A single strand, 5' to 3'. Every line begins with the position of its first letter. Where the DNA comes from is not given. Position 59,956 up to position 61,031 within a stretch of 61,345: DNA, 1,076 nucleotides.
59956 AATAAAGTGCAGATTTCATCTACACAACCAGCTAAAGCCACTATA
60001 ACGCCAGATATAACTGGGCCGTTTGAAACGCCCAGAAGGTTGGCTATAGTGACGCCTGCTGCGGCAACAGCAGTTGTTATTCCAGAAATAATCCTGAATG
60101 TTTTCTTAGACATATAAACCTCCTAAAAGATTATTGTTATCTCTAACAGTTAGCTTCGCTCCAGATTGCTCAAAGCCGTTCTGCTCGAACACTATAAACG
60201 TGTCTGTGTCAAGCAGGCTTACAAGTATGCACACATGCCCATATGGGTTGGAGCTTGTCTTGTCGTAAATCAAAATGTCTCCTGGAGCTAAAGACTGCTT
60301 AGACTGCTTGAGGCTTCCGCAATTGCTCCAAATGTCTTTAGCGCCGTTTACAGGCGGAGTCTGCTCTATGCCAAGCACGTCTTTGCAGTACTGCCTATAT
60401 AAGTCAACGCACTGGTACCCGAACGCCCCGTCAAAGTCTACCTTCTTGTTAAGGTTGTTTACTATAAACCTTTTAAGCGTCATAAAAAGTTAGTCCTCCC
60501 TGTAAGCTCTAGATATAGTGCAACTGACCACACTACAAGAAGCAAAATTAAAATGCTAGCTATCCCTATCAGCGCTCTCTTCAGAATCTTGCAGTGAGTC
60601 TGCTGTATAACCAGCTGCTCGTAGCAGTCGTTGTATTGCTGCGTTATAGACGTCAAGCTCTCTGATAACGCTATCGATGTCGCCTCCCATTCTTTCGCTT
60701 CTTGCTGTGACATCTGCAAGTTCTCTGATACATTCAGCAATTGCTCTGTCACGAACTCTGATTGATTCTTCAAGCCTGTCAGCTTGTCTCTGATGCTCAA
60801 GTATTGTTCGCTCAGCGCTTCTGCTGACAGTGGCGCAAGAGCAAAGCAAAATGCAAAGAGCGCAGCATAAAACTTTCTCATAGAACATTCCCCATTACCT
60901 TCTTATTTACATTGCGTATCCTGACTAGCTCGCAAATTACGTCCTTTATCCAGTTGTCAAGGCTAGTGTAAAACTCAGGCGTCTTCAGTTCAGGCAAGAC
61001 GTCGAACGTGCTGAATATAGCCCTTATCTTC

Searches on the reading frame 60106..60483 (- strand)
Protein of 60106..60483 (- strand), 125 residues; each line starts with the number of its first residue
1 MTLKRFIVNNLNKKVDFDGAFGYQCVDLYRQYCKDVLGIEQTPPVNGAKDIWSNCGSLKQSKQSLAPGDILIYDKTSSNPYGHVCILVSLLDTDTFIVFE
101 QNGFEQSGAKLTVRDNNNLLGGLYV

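Call 31: search_protein_families(library=pfam, proteins=[window:60106-60483:-], max_evalue=0.05)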
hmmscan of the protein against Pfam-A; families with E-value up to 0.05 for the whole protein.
window:60106-60483:- (125 aa): 2 families
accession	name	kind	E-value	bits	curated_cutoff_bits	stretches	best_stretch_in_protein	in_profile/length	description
PF05257.22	CHAP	-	3.5e-09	37.5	26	1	19-102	6-81/81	CHAP domain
PF12671.13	Amidase_6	-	0.025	15.1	23.2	1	60-95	98-133/163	Putative amidase domain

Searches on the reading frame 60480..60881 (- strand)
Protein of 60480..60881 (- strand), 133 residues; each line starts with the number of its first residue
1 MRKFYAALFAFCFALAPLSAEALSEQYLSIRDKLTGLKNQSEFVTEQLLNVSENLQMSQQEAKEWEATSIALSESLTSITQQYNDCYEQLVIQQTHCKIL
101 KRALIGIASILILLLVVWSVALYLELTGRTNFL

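Call 31: search_protein_families(library=pfam, proteins=[window:60480-60881:-], max_evalue=0.05)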
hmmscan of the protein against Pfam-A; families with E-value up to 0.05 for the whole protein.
window:60480-60881:- (133 aa): 2 families
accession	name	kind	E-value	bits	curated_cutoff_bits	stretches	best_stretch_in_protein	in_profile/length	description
PF08614.16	ATG16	-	0.002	18.7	33.7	1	20-104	76-160/200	Autophagy protein 16 (ATG16)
PF00261.25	Tropomyosin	-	0.037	13.9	38.6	1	29-93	3-67/242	Tropomyosin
